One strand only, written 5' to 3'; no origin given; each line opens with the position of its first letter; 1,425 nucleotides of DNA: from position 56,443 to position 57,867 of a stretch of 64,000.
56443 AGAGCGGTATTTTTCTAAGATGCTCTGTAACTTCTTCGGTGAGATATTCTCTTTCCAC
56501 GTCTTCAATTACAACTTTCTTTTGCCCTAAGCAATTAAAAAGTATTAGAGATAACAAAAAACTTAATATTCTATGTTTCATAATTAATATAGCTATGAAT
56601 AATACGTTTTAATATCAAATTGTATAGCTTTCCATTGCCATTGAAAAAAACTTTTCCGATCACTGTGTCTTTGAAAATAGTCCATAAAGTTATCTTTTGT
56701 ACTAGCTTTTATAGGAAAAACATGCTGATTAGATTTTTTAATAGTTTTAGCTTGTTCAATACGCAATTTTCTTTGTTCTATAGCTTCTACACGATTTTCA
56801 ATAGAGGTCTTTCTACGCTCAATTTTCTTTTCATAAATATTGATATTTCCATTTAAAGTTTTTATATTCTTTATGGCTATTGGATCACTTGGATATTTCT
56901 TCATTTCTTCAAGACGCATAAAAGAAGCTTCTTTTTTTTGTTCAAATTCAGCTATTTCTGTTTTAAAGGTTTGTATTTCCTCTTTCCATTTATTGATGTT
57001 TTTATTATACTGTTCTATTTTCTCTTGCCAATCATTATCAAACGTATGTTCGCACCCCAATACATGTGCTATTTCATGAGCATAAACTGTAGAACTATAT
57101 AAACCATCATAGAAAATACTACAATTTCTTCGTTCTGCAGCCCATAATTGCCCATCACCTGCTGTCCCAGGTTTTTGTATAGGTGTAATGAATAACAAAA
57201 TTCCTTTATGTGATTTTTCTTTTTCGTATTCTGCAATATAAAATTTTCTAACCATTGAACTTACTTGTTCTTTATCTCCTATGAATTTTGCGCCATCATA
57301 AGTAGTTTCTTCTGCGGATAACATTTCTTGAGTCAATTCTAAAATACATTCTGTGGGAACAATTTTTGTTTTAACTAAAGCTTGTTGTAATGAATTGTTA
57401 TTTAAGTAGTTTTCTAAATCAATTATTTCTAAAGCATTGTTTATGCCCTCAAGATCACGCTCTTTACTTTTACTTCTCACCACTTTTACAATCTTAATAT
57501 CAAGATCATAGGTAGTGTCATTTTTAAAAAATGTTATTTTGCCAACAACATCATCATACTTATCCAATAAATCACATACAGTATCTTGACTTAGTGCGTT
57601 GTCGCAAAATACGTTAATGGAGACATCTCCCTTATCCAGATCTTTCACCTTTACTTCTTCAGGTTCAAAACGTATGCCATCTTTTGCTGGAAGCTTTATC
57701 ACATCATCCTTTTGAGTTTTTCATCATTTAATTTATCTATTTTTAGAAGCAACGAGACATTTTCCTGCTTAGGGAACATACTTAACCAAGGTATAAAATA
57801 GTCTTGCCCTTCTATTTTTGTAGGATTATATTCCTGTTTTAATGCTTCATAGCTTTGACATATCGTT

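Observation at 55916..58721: Orphan Hcp/TssD-like carrier, 107-aa ORF, metzincin-motif toxin candidate and exported YwqK/MORN-type immunity candidate in one compact operon, with no secretion machinery nearby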

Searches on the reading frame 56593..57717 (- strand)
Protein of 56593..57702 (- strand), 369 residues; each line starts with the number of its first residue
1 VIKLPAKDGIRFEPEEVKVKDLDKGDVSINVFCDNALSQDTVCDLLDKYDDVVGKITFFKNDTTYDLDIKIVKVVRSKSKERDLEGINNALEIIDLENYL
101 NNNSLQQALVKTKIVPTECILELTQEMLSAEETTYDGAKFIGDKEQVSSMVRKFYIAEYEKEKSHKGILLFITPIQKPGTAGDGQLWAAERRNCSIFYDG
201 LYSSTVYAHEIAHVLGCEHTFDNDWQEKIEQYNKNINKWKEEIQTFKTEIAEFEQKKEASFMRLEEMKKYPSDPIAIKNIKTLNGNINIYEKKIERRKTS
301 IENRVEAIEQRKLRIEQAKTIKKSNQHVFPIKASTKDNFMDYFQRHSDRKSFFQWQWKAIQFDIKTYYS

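Call 3: search_protein_families(library=pfam, proteins=[window:56593-57702:-], max_evalue=1)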
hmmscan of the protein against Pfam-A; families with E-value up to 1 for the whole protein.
window:56593-57702:- (369 aa): 9 families
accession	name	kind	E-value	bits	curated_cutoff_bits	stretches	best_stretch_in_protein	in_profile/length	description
PF13688.12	Reprolysin_5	-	8.7e-05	23.3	27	1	131-224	58-162/196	Metallo-peptidase family M12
PF00413.30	Peptidase_M10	-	0.0013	19.1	24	1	150-224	52-129/159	Matrixin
PF22459.2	PrgX_C_TPR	-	0.0028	18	27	1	45-112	120-186/190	Pheromone cCF10 receptor, C-terminal TPR region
PF05565.16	Sipho_Gp157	-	0.0031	18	28.6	1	221-283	34-96/162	Siphovirus Gp157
PF00700.27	Flagellin_C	-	0.039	14.7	23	1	276-322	7-53/86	Bacterial flagellin C-terminal helical region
PF13583.11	Reprolysin_4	-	0.11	12.6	22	1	205-226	137-158/203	Metallo-peptidase family M12B Reprolysin-like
PF02601.20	Exonuc_VII_L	-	0.22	11.4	35.9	1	209-324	144-255/315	Exonuclease VII, large subunit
PF11932.13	DUF3450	-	0.22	11.3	32.6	1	223-270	26-73/241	Protein of unknown function (DUF3450)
PF03486.20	HI0933_like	-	0.96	9.3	50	0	220-321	50-153/244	HI0933-like protein Rossmann domain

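Call 4: search_protein_families(library=ncbifam, proteins=[window:56593-57702:-], max_evalue=1)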
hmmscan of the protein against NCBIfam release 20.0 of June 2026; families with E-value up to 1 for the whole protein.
window:56593-57702:- (369 aa): 10 families
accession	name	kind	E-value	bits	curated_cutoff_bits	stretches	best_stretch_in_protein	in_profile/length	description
NF045487.1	ASRP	equivalog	4.8e-05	22.2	300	1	217-322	306-415/593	archaea-specific SMC-related protein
TIGR02168.1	SMC_prok_B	equivalog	0.0022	15.8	567.35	1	224-328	341-443/1181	chromosome segregation protein SMC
NF038115.1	SVAGG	subfamily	0.089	11.8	150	0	199-219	170-190/407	SVAGG family GlyGly-CTERM protein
NF041035.1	Rad50_Halo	equivalog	0.11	10.8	1000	1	227-335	244-346/883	DNA double-strand break repair ATPase Rad50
NF038144.1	PxxKW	subfamily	0.12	12.7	40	0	210-256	20-67/81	PxxKW family cysteine-rich protein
TIGR04211.1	SH3_and_anchor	equivalog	0.19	11.3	65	1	226-304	79-158/198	TIGR04211 family SH3 domain-containing protein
NF050037.1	streptosactin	equivalog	0.26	11.3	50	1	89-104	2-17/35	streptosactin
NF008956.1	PRK12299.1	equivalog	0.72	8.8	300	1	277-342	250-317/327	GTPase ObgE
NF049873.2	cytotoxin_MakE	exception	0.76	8.7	360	1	222-261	158-197/352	alpha-pore-forming cytotoxin subunit MakE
NF053525.1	thylo_ssr2422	subfamily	0.81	10.2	38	0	223-259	12-48/77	ssr2422 family thylakoid membrane protein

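Call 9: search_protein_families(library=padloc, proteins=[window:56593-57702:-], max_evalue=1)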
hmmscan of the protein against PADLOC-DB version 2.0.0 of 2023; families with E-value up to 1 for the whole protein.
window:56593-57702:- (369 aa): 0 families

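Call 10: find_homologous_proteins(query=window:56593-57702:-, max_evalue=0.001)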
Query window:56593-57702:- (369 aa): 7 proteins with E <= 0.001 among 1880 candidates.
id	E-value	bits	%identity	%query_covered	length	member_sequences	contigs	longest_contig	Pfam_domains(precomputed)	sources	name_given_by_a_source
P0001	7.3e-131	455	57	100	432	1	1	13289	-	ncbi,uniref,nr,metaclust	ncbi:hypothetical protein A8C32_16745 [Flavivirga aquatica]|uniref:Uncharacterized protein n=1 Tax=F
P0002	4.7e-115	403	53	100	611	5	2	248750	PF17642.7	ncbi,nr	ncbi:type VI secretion system tube protein TssD [Aquimarina muelleri]|nr:type VI secretion system tu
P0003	7.9e-106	372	52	100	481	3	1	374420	-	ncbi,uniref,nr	ncbi:hypothetical protein Q4517_01390 [Tenacibaculum sp. 1_MG-2023]|uniref:hypothetical protein n=1 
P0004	2.9e-88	315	48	100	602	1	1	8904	PF17642.7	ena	-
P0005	9.2e-14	70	27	90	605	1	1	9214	-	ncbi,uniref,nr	ncbi:hypothetical protein ACM39_18640 [Chryseobacterium sp. FH2]|uniref:hypothetical protein n=1 Tax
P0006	6.7e-13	67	28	86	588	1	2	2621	-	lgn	-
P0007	5.3e-12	64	28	86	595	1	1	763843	-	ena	-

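Call 14: find_encoding_contigs(protein=P0002, flank=10000, max_places=6)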
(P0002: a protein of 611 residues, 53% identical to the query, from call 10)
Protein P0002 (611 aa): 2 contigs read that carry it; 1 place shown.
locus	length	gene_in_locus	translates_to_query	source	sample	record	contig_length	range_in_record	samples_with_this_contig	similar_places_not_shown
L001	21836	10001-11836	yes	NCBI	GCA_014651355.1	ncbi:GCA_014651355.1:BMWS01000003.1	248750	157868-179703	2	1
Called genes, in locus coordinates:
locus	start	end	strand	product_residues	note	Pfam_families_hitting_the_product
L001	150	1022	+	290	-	PF13621:Cupin_8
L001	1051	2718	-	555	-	PF00082:Peptidase_S8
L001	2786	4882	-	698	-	PF02897:Peptidase_S9_N, PF00326:Peptidase_S9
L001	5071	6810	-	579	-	PF13424:TPR_12 (faint), PF12833:HTH_18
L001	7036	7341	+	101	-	-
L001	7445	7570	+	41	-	-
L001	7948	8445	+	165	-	-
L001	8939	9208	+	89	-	-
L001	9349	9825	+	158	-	-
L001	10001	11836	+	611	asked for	PF17642:TssD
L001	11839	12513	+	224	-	-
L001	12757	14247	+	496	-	PF01433:Peptidase_M1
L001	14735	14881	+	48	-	-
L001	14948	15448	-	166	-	PF02631:RecX_HTH2, PF21981:RecX_HTH3 (weak)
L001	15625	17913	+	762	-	PF04738:Lant_dehydr_N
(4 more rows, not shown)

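Call 16: find_encoding_contigs(protein=P0003, flank=10000, max_places=4)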
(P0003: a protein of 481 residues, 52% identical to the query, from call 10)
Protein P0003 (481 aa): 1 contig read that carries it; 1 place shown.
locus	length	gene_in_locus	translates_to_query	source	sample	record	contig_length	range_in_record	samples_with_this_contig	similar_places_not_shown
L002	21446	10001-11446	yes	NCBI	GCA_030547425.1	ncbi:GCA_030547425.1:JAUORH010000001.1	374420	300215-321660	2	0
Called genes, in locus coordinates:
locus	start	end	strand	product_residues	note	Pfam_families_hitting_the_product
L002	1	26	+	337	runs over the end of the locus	PF04339:FemAB_like (faint)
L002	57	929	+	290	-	PF13622:4HBT_3, PF20789:4HBT_3C, PF02551:Acyl_CoA_thio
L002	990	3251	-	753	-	PF01384:PHO4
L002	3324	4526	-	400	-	PF07396:Porin_O_P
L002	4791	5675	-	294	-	PF00149:Metallophos, PF12850:Metallophos_2 (weak)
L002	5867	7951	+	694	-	PF04389:Peptidase_M28, PF01546:Peptidase_M20, PF20009:GEVED, PF18962:Por_Secre_tail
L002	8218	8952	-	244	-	-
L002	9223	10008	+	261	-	PF17642:TssD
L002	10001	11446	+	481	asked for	-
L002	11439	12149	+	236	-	-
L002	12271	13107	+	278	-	PF25019:LRR_R13L1-DRL21 (faint), PF23598:LRR_14 (weak), PF12799:LRR_4 (faint), PF23598:LRR_14, PF23952:LRR_EndoS (weak)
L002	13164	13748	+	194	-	-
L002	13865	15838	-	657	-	PF18942:DUF5689, PF00932:LTD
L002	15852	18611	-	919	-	PF13620:CarboxypepD_reg, PF13715:CarbopepD_reg_2, PF07715:Plug (faint)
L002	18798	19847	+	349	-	PF19580:Exo_endo_phos_3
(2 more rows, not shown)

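Call 17: find_encoding_contigs(protein=P0004, flank=10000, max_places=4)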
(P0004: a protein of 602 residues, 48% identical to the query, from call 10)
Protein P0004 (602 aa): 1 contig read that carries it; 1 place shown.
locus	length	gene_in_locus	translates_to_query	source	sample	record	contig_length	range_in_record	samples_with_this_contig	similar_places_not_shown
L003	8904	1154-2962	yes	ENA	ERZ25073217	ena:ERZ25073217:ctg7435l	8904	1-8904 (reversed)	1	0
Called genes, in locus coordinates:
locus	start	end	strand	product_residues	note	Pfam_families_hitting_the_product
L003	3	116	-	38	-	?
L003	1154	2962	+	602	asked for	PF17642:TssD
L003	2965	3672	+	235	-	-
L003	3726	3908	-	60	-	-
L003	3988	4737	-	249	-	-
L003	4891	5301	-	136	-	PF00196:GerE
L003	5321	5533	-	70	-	PF00072:Response_reg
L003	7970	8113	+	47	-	-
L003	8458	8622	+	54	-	-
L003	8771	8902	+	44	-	?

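Call 18: find_encoding_contigs(protein=P0001, flank=10000, max_places=4)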
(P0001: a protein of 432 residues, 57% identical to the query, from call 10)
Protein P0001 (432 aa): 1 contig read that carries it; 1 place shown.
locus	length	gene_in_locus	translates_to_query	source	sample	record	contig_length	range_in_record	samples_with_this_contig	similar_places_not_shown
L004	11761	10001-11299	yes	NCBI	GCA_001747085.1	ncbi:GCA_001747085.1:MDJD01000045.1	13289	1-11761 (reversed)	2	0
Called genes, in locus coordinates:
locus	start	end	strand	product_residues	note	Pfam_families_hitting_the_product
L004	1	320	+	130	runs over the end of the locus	PF12869:tRNA_anti-like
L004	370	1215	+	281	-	PF19089:DUF5777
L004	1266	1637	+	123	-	-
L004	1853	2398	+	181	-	PF04264:YceI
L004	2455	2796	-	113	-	PF18962:Por_Secre_tail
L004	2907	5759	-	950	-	PF25596:CPSase_L_D1, PF02655:ATP-grasp_3 (faint), PF02786:CPSase_L_D2, PF02787:CPSase_L_D3, PF25596:CPSase_L_D1, PF01071:GARS_A (weak), PF02786:CPSase_L_D2, PF02222:ATP-grasp (weak), +2 more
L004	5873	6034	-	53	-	PF00468:Ribosomal_L34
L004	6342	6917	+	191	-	PF13424:TPR_12 (faint)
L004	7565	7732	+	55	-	-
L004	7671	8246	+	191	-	-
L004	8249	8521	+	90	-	-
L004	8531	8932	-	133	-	-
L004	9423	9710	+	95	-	PF17642:TssD (weak)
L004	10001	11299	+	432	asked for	-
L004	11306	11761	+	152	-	?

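Call 21: search_solved_structures(query=P0003, max_evalue=10, show_alignments=2)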
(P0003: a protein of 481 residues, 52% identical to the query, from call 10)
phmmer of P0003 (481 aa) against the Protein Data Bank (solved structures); distinct sequences matched with E-value up to 10: 6.
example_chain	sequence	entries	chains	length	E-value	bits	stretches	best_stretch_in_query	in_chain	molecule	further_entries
3b8z_A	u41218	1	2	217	0.026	16.8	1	299-344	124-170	protein ADAMTS-5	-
3ljt_A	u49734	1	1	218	0.026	16.8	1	299-344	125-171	A disintegrin and metalloproteinase with thrombospondin motifs 5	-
3hy7_A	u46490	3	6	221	0.027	16.8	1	299-344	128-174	A disintegrin and metalloproteinase with thrombospondin motifs 5 | Catalytic Domain of ADAMTS-5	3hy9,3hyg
6yjm_A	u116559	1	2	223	0.027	16.8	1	299-344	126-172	A disintegrin and metalloproteinase with thrombospondin motifs 5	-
9vhu_A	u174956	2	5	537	0.029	16.7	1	173-270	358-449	Calcium-dependent protein kinase 3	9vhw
2rjq_A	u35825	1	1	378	0.064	15.5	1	299-344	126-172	ADAMTS-5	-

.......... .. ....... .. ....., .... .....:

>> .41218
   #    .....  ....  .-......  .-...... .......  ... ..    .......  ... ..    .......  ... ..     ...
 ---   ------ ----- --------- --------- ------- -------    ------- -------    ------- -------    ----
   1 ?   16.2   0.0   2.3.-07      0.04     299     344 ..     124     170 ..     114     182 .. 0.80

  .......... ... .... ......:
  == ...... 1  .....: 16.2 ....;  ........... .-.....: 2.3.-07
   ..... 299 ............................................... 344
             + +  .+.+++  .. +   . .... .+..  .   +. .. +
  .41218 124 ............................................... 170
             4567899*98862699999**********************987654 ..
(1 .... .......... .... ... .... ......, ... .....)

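Call 30: find_related_loci(query=A3, collection=genome_contigs, flank=10000)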
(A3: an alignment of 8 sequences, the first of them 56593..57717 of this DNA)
Query A3 (374 aa) in genome_contigs; peptide patterns used: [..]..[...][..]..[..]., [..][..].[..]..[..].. (x = any residue, [..] = any of these).
174 stretches matched a pattern; 27 encode a relative of the query (tblastn E <= 1e-3); 27 distinct loci.
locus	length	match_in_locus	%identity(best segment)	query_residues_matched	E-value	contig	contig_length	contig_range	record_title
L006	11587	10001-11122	57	1-374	1e-140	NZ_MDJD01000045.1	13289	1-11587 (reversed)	Flavivirga aquatica strain SK-16 scaffold89_cov53_read183, whole genome shotgun sequence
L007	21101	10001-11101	52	5-373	2e-108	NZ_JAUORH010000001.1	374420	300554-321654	Tenacibaculum sp. 1_MG-2023 strain C3M11 IIEGNCIA_1, whole genome shotgun sequence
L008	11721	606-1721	52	2-374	2e-123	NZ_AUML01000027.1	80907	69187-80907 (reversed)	Aquimarina muelleri DSM 19832 H527DRAFT_scaffold00023.23_C, whole genome shotgun sequence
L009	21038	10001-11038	28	5-374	1e-35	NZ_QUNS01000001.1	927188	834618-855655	Tenacibaculum gallaicum strain DSM 18841 Ga0215665_101, whole genome shotgun sequence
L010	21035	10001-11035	26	5-374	4e-31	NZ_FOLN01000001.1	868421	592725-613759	Algibacter lectus strain DSM 15365, whole genome shotgun sequence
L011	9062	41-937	29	62-374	8e-23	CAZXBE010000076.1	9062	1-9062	MAG TPA_asm: uncultured Chitinophagaceae bacterium isolate binchicken_co152_92 genome assembly, contig: NODE_7846_length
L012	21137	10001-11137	29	58-374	1e-21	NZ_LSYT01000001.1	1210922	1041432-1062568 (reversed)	Flavobacterium chilense strain LMG 26360 contig01, whole genome shotgun sequence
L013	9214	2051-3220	27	43-374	3e-21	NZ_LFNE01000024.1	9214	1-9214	Chryseobacterium sp. FH2 contig24, whole genome shotgun sequence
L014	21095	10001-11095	27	51-374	4e-20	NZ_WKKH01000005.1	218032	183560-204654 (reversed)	Pedobacter petrophilus strain LMG 29686 Contig005, whole genome shotgun sequence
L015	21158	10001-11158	28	51-374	9e-20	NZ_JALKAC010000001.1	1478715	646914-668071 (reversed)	Flavobacterium sp. HSC-32F16 Ga0493906_01, whole genome shotgun sequence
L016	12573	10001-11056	24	11-374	2e-19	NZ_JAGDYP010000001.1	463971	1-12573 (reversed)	Capnocytophaga bilenii strain Marseille-Q4570 NODE_1_length_463971_cov_22.857877, whole genome shotgun sequence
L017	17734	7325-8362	25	10-373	7e-19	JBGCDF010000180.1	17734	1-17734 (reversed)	MAG: Crocinitomicaceae bacterium isolate SGMAG-82 contig180, whole genome shotgun sequence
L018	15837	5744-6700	25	58-373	3e-18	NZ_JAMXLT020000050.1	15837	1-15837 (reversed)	Epilithonimonas ginsengisoli strain FP99 2000_contig_50, whole genome shotgun sequence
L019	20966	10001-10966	25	34-373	6e-18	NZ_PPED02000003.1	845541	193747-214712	Chryseobacterium phosphatilyticum strain ISE14 scaffold_3, whole genome shotgun sequence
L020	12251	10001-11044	27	58-373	7e-17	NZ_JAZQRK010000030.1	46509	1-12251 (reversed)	MAG: Chryseobacterium sp. isolate T1900045231_TH20190001.MAGScoT_cleanbin_000007 SGB_5408_k141_490268, whole genome shot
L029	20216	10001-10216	32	166-238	3e-5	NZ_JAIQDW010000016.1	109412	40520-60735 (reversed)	Flavobacterium hibisci strain THG-HG1.4 NODE_16_length_109412_cov_31.965723, whole genome shotgun sequence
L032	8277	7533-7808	33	139-226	3e-4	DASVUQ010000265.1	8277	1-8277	MAG TPA_asm: Flavobacterium sp. isolate SMAG_U3321 k141_122180, whole genome shotgun sequence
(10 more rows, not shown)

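Call 40: search_protein_families(library=pfam, max_evalue=0.001, proteins=[L014:7503-9347:+, L015:7539-9347:+, L014:812-3328:+, L014:3851-5239:+, L014:13669-15993:+, L010:1550-4003:+, L010:4279-7431:+, L010:7453-8808:+, L014:9347-11122:+, L012:9053-11158:+])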
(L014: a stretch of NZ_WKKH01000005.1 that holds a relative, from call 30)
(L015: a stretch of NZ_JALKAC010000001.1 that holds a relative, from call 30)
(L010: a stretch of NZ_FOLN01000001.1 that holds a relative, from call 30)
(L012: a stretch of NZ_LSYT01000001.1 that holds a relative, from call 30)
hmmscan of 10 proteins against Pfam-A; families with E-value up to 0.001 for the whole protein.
L014:7503-9347:+ (614 aa): 3 families
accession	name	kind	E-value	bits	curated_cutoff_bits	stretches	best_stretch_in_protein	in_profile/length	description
PF04717.18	Phage_base_V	-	3.9e-19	69.2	23.8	1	366-444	3-75/75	Type VI secretion system/phage-baseplate injector OB domain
PF05954.17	Phage_GPD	-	6.7e-11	42.4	30.1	1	55-334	24-304/305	Phage tail baseplate hub (GPD)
PF22178.3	Gp5_trimer_C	-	0.00013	22.5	30.9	1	513-580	34-101/112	Bacteriophage T4 gp5 C-terminal trimerisation domain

L015:7539-9347:+ (602 aa): 2 families
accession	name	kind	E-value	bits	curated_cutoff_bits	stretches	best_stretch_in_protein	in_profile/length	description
PF04717.18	Phage_base_V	-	4.6e-21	75.4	23.8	1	362-435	2-75/75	Type VI secretion system/phage-baseplate injector OB domain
PF05954.17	Phage_GPD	-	8.9e-16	58.4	30.1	1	52-327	18-301/305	Phage tail baseplate hub (GPD)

L014:812-3328:+ (838 aa): 20 families
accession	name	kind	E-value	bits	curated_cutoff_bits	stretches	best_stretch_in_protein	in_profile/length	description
PF07724.20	AAA_2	-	2.8e-55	187.3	27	1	563-726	1-166/166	AAA domain (Cdc48 subfamily)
PF17871.7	AAA_lid_9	-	1.2e-25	89.9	22.8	1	348-438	2-92/104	AAA lid domain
PF00004.35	AAA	-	3.2e-21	76.6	21.2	2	209-332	1-119/131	ATPase family associated with various cellular activities (AAA)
PF10431.15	ClpB_D2-small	-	1.8e-18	66.8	21.9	1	733-812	2-81/81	C-terminal, D2-small domain, of ClpB protein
PF07728.20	AAA_5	-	4.1e-17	62.9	22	1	568-687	2-123/139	AAA domain (dynein-related subfamily)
PF13191.12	AAA_16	-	3.8e-12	47.5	32.6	1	187-231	2-49/167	AAA ATPase domain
PF00158.32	Sigma54_activat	-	4.2e-10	40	20.2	1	567-674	24-129/168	Sigma-54 interaction domain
PF05621.17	TniB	-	1.8e-08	34.5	22.4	1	199-344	28-185/189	Bacterial TniB protein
PF13173.12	AAA_14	-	8.4e-08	32.7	27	0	207-289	3-74/129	AAA domain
PF13401.12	AAA_22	-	9.8e-08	32.8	27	0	204-289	3-96/130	AAA domain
PF05729.18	NACHT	-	1.4e-06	28.7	26.7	0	209-318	3-128/167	NACHT domain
PF01695.23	IstB_IS21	-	1.6e-05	24.9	24.1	0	204-286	90-162/238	IstB-like ATP binding protein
PF20720.3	nSTAND3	-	1.7e-05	25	27.2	0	205-234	16-45/155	Novel STAND NTPase 3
PF02367.23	TsaE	-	2.3e-05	24.8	26.6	0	192-229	5-44/128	Threonylcarbamoyl adenosine biosynthesis protein TsaE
PF12775.13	AAA_7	-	3.1e-05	24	25.8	0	194-227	22-54/181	P-loop containing dynein motor region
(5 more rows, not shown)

L014:3851-5239:+ (462 aa): 2 families
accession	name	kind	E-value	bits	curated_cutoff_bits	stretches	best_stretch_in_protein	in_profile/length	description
PF17541.7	TssC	-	2.7e-229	761.8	25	1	32-461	2-430/430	Type VI secretion system, TssC, VipB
PF17482.7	Phage_sheath_1C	-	0.00013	22.3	26.9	0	356-441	10-99/104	Phage tail sheath C-terminal domain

L014:13669-15993:+ (774 aa): 1 family
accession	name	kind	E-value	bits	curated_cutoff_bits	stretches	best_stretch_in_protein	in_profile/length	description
PF09994.14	T6SS_Tle1-like_cat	-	2e-21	77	27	1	295-561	15-271/287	T6SS, Phospholipase effector Tle1-like, catalytic domain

L010:1550-4003:+ (817 aa): 29 families (the best 25 are shown)
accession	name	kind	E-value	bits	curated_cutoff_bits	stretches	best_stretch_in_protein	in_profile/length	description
PF07724.20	AAA_2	-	2.2e-57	194.1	27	1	551-714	1-166/166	AAA domain (Cdc48 subfamily)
PF17871.7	AAA_lid_9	-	3.6e-23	81.9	22.8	1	337-429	3-95/104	AAA lid domain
PF00004.35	AAA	-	8.5e-21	75.2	21.2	2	198-312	1-111/131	ATPase family associated with various cellular activities (AAA)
PF07728.20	AAA_5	-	8.3e-17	61.9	22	1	556-677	2-125/139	AAA domain (dynein-related subfamily)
PF10431.15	ClpB_D2-small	-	1.6e-14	54.1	21.9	1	724-801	5-81/81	C-terminal, D2-small domain, of ClpB protein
PF13191.12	AAA_16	-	5.3e-14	53.5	32.6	1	177-222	3-51/167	AAA ATPase domain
PF01637.24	ATPase_2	-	5.5e-10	39.9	33.2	1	179-348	4-196/225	ATPase domain predominantly from Archaea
PF00158.32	Sigma54_activat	-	9.1e-10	38.9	20.2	1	557-665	26-132/168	Sigma-54 interaction domain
PF20720.3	nSTAND3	-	1.8e-09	37.9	27.2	1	182-325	6-128/155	Novel STAND NTPase 3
PF13173.12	AAA_14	-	8.4e-09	36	27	1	196-331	3-120/129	AAA domain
PF13401.12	AAA_22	-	1.9e-08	35.1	27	0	193-304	3-119/130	AAA domain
PF05621.17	TniB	-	1.2e-07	31.8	22.4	0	263-332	116-185/189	Bacterial TniB protein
PF12775.13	AAA_7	-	8.4e-07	29.1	25.8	0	193-299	31-133/181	P-loop containing dynein motor region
PF06414.18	Zeta_toxin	-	6.1e-06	26.2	22.3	0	555-596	18-58/199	Zeta toxin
PF00005.33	ABC_tran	-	1.5e-05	26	25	0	195-224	11-42/137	ABC transporter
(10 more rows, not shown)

L010:4279-7431:+ (1050 aa): 2 families
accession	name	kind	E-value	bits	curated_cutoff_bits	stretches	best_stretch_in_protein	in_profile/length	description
PF13620.12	CarboxypepD_reg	-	3.8e-18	66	32.3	2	122-196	1-78/82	Carboxypeptidase regulatory-like domain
PF13715.12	CarbopepD_reg_2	-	2e-11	44.2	32.2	2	25-96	2-72/88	CarboxypepD_reg-like domain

L010:7453-8808:+ (451 aa): 2 families
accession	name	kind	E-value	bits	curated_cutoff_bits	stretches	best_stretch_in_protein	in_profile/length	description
PF18942.5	DUF5689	-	4.6e-43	148.1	28.6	1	43-272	2-217/217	Family of unknown function (DUF5689)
PF21471.3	Reelin_subrepeat-B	-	0.0003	21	27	1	344-449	26-127/127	Reelin subrepeat B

L014:9347-11122:+ (591 aa): 0 families

L012:9053-11158:+ (701 aa): 1 family
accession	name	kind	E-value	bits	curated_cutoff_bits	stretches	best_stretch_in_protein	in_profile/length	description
PF14107.11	DUF4280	-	1.9e-14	54.6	26.3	1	26-130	1-109/109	Domain of unknown function (DUF4280)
